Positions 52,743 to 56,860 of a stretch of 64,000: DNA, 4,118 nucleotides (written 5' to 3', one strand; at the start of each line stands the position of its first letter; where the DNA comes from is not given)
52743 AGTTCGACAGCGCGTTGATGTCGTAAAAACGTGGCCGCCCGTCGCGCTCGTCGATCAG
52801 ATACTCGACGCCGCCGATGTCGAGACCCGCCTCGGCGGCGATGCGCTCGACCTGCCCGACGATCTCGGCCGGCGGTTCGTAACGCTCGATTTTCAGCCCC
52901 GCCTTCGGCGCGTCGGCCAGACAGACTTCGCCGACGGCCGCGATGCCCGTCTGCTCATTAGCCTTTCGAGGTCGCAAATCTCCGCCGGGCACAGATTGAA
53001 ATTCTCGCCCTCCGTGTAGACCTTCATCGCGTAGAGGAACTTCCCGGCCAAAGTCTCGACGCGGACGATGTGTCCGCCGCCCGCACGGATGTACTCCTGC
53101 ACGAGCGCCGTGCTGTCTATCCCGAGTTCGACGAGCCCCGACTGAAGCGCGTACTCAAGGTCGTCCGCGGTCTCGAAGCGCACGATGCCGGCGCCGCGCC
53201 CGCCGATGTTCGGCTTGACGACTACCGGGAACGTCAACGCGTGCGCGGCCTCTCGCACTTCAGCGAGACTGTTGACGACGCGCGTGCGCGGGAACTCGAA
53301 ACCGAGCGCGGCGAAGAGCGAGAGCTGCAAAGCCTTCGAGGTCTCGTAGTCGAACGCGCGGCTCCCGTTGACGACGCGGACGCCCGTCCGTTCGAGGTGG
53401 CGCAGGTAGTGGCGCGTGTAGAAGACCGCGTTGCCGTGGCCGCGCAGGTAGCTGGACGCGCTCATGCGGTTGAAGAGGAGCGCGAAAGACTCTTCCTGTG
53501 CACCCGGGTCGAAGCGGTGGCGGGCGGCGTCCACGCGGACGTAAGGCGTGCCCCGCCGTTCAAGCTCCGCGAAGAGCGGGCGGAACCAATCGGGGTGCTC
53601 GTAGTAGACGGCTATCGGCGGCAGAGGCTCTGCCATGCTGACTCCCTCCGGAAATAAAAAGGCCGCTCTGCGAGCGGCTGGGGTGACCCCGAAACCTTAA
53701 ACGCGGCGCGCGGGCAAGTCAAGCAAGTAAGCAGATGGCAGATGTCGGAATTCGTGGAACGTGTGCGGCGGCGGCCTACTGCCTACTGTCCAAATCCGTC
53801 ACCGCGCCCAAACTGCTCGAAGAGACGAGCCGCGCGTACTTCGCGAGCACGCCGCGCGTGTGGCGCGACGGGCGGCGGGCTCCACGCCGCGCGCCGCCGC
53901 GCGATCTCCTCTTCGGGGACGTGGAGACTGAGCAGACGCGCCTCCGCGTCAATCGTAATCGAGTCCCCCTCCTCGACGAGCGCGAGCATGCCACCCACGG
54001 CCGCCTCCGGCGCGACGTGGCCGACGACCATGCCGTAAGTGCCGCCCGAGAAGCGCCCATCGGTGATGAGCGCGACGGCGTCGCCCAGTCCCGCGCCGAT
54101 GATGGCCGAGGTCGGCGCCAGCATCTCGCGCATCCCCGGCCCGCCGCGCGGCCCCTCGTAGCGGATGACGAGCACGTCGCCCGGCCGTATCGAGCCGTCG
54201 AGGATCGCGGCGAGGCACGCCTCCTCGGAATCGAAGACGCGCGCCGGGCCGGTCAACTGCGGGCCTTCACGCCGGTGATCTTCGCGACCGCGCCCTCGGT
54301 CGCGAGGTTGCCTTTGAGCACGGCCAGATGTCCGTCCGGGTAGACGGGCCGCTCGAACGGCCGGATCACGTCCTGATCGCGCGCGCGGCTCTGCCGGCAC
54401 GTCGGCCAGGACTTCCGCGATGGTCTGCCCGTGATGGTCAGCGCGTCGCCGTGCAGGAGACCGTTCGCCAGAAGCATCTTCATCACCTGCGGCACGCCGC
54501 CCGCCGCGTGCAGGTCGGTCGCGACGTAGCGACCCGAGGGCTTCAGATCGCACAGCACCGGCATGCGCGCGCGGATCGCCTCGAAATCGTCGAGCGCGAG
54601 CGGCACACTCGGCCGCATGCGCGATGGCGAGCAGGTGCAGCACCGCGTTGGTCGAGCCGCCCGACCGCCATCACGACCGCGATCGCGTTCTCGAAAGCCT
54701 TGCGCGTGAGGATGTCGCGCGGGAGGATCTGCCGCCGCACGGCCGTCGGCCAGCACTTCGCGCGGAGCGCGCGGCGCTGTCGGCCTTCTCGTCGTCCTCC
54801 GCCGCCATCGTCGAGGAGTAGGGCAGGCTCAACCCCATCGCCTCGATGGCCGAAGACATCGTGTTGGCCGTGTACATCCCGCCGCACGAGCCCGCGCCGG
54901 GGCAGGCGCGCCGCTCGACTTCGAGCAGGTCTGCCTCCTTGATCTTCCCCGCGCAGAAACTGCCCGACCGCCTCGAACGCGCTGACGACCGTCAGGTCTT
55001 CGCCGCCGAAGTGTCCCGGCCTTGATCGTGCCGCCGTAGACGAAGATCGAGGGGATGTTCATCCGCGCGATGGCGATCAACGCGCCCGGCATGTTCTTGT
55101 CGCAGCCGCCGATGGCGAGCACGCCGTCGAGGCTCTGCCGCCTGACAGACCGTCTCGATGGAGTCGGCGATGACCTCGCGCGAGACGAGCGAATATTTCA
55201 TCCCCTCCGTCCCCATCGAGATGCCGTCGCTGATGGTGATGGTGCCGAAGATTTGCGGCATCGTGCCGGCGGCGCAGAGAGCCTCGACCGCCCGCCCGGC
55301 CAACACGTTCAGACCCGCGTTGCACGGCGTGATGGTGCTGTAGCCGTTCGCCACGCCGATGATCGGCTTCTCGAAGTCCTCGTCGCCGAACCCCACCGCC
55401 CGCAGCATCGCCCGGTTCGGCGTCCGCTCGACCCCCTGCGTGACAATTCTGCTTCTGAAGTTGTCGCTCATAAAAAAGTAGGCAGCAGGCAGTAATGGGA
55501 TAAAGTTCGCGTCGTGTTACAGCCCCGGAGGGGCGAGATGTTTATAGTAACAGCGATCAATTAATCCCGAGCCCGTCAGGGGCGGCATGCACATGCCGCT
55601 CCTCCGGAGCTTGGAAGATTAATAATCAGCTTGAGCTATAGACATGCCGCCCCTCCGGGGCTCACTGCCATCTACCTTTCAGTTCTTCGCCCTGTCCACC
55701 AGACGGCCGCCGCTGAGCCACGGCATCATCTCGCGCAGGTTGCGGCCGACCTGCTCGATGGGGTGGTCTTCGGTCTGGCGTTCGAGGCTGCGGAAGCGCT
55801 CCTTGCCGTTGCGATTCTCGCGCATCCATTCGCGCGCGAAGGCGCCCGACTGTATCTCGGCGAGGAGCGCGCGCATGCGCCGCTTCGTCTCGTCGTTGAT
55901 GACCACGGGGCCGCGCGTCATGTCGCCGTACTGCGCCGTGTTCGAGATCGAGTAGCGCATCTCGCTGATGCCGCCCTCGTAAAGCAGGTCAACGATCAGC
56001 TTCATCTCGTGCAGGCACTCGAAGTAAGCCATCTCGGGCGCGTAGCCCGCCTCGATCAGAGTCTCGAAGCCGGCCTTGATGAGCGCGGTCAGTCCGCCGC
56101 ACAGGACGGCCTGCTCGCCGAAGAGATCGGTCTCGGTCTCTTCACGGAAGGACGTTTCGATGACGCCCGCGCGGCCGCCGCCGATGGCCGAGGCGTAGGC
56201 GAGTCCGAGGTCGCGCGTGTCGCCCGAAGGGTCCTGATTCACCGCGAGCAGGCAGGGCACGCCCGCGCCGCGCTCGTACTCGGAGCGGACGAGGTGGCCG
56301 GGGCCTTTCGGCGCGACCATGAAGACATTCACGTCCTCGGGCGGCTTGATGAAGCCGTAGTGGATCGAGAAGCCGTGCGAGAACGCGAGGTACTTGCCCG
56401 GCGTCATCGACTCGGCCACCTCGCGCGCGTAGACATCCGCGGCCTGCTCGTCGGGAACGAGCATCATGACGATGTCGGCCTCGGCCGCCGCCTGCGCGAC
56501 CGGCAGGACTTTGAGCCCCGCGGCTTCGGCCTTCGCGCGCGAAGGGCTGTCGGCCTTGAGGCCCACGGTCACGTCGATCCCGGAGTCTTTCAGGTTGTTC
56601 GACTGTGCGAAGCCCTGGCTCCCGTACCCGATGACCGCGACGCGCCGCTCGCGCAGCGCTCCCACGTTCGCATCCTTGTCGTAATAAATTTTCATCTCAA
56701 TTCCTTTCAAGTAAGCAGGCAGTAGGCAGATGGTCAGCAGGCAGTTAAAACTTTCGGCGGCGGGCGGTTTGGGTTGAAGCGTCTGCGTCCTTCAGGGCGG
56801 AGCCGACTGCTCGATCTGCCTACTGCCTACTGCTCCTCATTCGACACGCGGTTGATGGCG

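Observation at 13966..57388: Inverted arrays of stop-codon-containing heptamer 'words' occupy most gene junctions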

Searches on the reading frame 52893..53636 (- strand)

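Call 7: search_protein_families(library=ncbifam, proteins=[window:52893-53636:-])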
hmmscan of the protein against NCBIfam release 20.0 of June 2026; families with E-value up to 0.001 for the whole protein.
window:52893-53636:- (247 aa): 24 families
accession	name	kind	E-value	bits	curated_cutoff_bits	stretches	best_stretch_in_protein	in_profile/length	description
TIGR00768.1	rimK_fam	subfamily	2.5e-19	69.7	143.4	1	21-213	16-199/276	RimK family alpha-L-glutamate ligase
TIGR02144.1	LysX_arch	equivalog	5.5e-11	42.1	275.6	1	21-205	15-192/281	lysine biosynthesis protein LysX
NF040720.1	MptN_Meth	equivalog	5.2e-10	38.9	350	1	66-200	67-199/291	tetrahydromethanopterin:alpha-L-glutamate ligase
NF002378.0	PRK01372.1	subfamily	2.1e-08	33.3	243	1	81-213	85-206/305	D-alanine--D-alanine ligase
NF002563.0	PRK02186.1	subfamily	2e-07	29.7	625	1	109-184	116-189/890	argininosuccinate lyase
NF010623.0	PRK14016.1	subfamily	4.3e-07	28.5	877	1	100-165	214-280/871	cyanophycin synthetase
NF007764.0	PRK10446.1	equivalog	1.1e-06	28.2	331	1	70-203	69-200/300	30S ribosomal protein S6--L-glutamate ligase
NF009402.0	PRK12767.1-1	equivalog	2.3e-06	26.6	218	1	80-183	94-193/329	carbamoyl phosphate synthase-like protein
TIGR02068.2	cya_phycin_syn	equivalog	4.5e-06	24.9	850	1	94-165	207-279/862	cyanophycin synthetase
NF003573.0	PRK05246.1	equivalog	6.3e-06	25.2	272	1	71-202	95-220/316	glutathione synthase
NF009404.0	PRK12767.1-3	equivalog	1.2e-05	24.3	316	1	80-166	90-177/344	carbamoyl phosphate synthase-like protein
NF003671.0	PRK05294.1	equivalog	1.9e-05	22.5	599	1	95-183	123-210/1058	carbamoyl-phosphate synthase large subunit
TIGR01205.1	D_ala_D_alaTIGR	subfamily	3.4e-05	23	245.65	1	85-185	95-193/318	D-alanine--D-alanine ligase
NF004680.0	PRK06019.1-6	equivalog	4.4e-05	22.4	327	1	76-166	92-183/405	5-(carboxyamino)imidazole ribonucleotide synthase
NF006766.0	PRK09288.1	equivalog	5.3e-05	22.1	339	1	77-167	90-181/396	formate-dependent phosphoribosylglycinamide formyltransferase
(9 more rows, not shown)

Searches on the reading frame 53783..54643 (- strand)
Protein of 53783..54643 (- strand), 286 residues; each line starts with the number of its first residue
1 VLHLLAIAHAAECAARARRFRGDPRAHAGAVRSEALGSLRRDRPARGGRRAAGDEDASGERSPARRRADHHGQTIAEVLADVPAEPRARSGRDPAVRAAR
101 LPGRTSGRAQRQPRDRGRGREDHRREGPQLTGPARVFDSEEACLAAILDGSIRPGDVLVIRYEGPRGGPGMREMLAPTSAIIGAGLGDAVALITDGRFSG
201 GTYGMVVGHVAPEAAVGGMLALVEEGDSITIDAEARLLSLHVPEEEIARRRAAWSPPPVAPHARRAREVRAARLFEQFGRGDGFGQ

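Call 7: search_protein_families(library=ncbifam, proteins=[window:53783-54643:-])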
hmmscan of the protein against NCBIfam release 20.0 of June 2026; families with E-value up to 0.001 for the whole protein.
window:53783-54643:- (286 aa): 8 families
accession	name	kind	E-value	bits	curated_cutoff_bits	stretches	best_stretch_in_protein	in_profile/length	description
NF002068.0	PRK00911.1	subfamily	4.7e-65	220.1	644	1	129-259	402-532/559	dihydroxy-acid dehydratase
TIGR00110.1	ilvD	equivalog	2.2e-63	214.6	618.15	1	129-259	388-518/543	dihydroxy-acid dehydratase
NF009103.0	PRK12448.1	equivalog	2.7e-50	171.2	710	1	129-272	447-592/616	dihydroxy-acid dehydratase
NF004784.0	PRK06131.1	subfamily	6.1e-31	107.4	539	1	131-259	406-537/576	dihydroxy-acid dehydratase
NF009559.0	PRK13016.1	equivalog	7.2e-31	107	882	1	131-259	407-538/578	L-arabinonate dehydratase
NF009560.0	PRK13017.1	subfamily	6.2e-26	90.7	684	1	130-262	420-554/595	dihydroxy-acid dehydratase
TIGR03432.1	yjhG_yagF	hypoth_equivalog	4.3e-24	84.5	808.15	1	131-237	464-569/640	YjhG/YagF family D-xylonate dehydratase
TIGR01196.1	edd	equivalog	7.5e-16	57.5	708.25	1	129-252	442-566/601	phosphogluconate dehydratase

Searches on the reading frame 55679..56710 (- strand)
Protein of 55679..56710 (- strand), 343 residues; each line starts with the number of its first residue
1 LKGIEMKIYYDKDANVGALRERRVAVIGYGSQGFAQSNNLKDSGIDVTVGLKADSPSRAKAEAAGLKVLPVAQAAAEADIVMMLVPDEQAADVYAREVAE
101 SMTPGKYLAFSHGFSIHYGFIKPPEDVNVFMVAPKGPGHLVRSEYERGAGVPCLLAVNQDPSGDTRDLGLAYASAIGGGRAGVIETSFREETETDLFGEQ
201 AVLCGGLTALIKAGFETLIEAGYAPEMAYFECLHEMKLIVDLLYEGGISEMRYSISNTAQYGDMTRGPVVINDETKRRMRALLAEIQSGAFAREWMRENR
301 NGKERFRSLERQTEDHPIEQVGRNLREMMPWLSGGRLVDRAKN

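Call 12: find_related_loci(query=window:55679-56710:-, collection=genome_contigs, flank=10000)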
Query window:55679-56710:- (343 aa) in genome_contigs; peptide patterns used: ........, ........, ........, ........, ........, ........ (x = any residue, [..] = any of these).
600 stretches matched a pattern (row limit reached: there are more); 599 encode a relative of the query (tblastn E <= 1e-3); the best 80 are kept; 80 distinct loci.
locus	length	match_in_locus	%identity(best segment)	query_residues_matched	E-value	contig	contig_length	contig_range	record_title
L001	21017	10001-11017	79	5-343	0e+0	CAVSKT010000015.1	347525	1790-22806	MAG: uncultured Acidobacteriota bacterium isolate MFD09206.bin.2.89 genome assembly, contig: contig_8283, whole genome s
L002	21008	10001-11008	68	3-338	2e-161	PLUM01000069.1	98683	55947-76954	MAG: Acidobacteria bacterium isolate palsa_360 73.20120700_P3D.97_contig_11609, whole genome shotgun sequence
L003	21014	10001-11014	72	6-343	2e-159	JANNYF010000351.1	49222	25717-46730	MAG: Blastocatellia bacterium isolate VAR_34_concoct_43 VAR_34_k141_2462414, whole genome shotgun sequence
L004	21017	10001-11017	71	5-343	2e-157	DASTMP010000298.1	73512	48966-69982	MAG TPA_asm: Blastocatellia bacterium isolate SMAG_U3747 k141_1313058, whole genome shotgun sequence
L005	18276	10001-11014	66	6-343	4e-155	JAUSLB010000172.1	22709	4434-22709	MAG: Deltaproteobacteria bacterium isolate E14_metabat.bin.95 E14_k141_129342, whole genome shotgun sequence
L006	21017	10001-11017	66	5-343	1e-154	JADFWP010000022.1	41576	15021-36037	MAG: Magnetococcales bacterium isolate nARSLQbin1 nARSLQ_bin1_NODE_22_length_41576_cov_30.245153, whole genome shotgun s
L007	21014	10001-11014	65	6-343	6e-154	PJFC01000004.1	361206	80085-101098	MAG: Geobacter sp. isolate H2geo H2geo_contig_4, whole genome shotgun sequence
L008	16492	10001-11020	69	4-343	2e-153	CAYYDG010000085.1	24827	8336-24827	MAG TPA_asm: uncultured Heliomicrobium sp. isolate binchicken_co276_100 genome assembly, contig: NODE_1814_length_24827_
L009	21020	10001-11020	66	4-343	5e-153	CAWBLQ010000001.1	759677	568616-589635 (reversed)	MAG: Candidatus Binataceae bacterium isolate MFD02248.bin.1.59 genome assembly, contig: contig_10777, whole genome shotg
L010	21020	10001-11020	64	4-343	8e-153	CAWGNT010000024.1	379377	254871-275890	MAG: uncultured Gammaproteobacteria bacterium isolate MFD05684.bin.1.156 genome assembly, contig: contig_63881, whole ge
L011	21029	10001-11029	65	1-343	3e-152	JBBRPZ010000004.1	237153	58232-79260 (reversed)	MAG: Pyrinomonadales bacterium isolate metawrap_la1_109 W_la1_109_k141_1581604L_237153_cov_18.9897, whole genome shotgun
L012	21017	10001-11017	64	6-343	2e-150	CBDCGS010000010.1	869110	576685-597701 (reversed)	MAG: Alphaproteobacteria bacterium isolate 5446f676-90f9-4cd8-9f6e-1057d8fbf5d8 genome assembly, contig: contig_10, whol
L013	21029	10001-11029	62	2-343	3e-150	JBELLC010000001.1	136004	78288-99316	MAG: Nisaea sp. isolate REMEI165_ass_metaspades_bin.32 NODE_72_length_136004_cov_9.245754, whole genome shotgun sequence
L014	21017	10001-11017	59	6-343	6e-150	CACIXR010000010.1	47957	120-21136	uncultured Alphaproteobacteria bacterium isolate AG-914-F14 genome assembly, contig: AG-914-F14_NODE_10, whole genome sh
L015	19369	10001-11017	63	6-343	2e-149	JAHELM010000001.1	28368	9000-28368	MAG: Rhodospirillales bacterium isolate Ww62 NODE_2798_length_28368_cov_2.935250, whole genome shotgun sequence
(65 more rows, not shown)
